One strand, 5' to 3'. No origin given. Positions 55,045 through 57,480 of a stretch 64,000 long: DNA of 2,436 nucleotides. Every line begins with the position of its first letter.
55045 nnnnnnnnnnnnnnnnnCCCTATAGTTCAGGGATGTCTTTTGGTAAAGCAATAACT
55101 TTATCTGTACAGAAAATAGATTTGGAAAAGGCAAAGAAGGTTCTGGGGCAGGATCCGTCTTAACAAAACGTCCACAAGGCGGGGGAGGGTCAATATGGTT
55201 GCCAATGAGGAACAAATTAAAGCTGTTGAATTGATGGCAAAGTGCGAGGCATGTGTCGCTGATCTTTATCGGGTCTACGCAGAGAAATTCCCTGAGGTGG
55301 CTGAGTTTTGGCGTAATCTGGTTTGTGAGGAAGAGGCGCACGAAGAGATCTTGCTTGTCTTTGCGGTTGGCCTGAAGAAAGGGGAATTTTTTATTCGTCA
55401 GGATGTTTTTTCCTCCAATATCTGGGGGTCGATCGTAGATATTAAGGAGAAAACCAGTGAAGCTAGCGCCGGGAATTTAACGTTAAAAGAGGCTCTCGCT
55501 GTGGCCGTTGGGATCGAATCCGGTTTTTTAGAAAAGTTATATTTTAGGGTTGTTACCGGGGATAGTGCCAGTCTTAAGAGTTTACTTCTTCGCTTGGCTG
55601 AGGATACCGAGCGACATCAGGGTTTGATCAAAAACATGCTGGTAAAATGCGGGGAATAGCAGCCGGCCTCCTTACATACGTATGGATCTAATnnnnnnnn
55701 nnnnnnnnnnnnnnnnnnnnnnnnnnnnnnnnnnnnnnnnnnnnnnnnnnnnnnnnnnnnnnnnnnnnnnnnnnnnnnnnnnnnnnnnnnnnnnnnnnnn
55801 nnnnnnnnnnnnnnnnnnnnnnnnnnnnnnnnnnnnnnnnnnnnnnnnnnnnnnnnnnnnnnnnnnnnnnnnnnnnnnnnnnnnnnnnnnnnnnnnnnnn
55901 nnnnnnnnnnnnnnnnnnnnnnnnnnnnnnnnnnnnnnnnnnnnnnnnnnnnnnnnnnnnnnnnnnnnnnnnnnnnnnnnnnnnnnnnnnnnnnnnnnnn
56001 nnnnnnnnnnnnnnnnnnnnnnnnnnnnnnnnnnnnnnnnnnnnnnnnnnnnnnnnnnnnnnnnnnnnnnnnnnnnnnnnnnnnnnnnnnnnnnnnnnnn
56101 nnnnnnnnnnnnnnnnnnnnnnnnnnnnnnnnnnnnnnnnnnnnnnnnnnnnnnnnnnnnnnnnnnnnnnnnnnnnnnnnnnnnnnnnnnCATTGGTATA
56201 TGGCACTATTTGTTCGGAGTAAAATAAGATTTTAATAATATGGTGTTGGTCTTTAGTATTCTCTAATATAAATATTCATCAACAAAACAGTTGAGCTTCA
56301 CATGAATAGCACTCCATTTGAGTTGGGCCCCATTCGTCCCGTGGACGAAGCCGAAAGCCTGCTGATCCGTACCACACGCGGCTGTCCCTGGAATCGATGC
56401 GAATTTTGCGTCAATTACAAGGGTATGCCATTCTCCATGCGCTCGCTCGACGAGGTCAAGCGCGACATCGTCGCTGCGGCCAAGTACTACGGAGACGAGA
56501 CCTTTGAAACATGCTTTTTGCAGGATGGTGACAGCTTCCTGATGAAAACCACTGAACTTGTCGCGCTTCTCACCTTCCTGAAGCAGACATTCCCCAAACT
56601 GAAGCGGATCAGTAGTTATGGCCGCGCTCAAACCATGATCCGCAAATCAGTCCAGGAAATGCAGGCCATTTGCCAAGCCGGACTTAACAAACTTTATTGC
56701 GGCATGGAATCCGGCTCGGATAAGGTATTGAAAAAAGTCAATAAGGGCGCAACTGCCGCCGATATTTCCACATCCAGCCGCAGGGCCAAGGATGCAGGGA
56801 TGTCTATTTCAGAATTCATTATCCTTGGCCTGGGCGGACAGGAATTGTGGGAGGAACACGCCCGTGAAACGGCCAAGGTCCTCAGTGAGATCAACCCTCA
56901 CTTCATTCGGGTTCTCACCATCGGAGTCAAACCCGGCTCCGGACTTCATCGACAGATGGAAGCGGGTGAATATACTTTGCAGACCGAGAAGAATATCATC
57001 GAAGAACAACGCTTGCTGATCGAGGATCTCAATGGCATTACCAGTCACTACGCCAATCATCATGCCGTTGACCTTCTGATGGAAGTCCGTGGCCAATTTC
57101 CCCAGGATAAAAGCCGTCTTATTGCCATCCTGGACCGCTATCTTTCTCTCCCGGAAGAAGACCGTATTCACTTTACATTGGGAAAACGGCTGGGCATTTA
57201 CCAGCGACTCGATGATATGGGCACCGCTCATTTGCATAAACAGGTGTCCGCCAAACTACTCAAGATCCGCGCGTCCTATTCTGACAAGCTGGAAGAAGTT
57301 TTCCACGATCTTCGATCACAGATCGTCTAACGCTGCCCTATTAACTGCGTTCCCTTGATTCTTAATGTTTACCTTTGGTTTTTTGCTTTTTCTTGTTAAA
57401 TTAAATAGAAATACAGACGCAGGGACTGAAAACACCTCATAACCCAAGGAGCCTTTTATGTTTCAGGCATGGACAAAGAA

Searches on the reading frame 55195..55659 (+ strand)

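Call 59: search_protein_families(library=pfam, proteins=[window:55195-55659:+], max_evalue=0.001)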
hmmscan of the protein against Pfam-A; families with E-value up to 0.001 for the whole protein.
window:55195-55659:+ (154 aa): 1 family
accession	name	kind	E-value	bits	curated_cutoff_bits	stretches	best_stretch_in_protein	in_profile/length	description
PF02915.23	Rubrerythrin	-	0.00081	20.2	22.8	0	24-64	16-60/137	Rubrerythrin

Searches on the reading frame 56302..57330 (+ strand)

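Call 59: search_protein_families(library=pfam, proteins=[window:56302-57330:+], max_evalue=0.001)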
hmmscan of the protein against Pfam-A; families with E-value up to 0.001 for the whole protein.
window:56302-57330:+ (342 aa): 1 family
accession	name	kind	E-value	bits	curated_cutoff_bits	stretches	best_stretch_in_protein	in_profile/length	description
PF04055.27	Radical_SAM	-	5.5e-14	53.1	29.5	1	23-185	2-160/166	Radical SAM superfamily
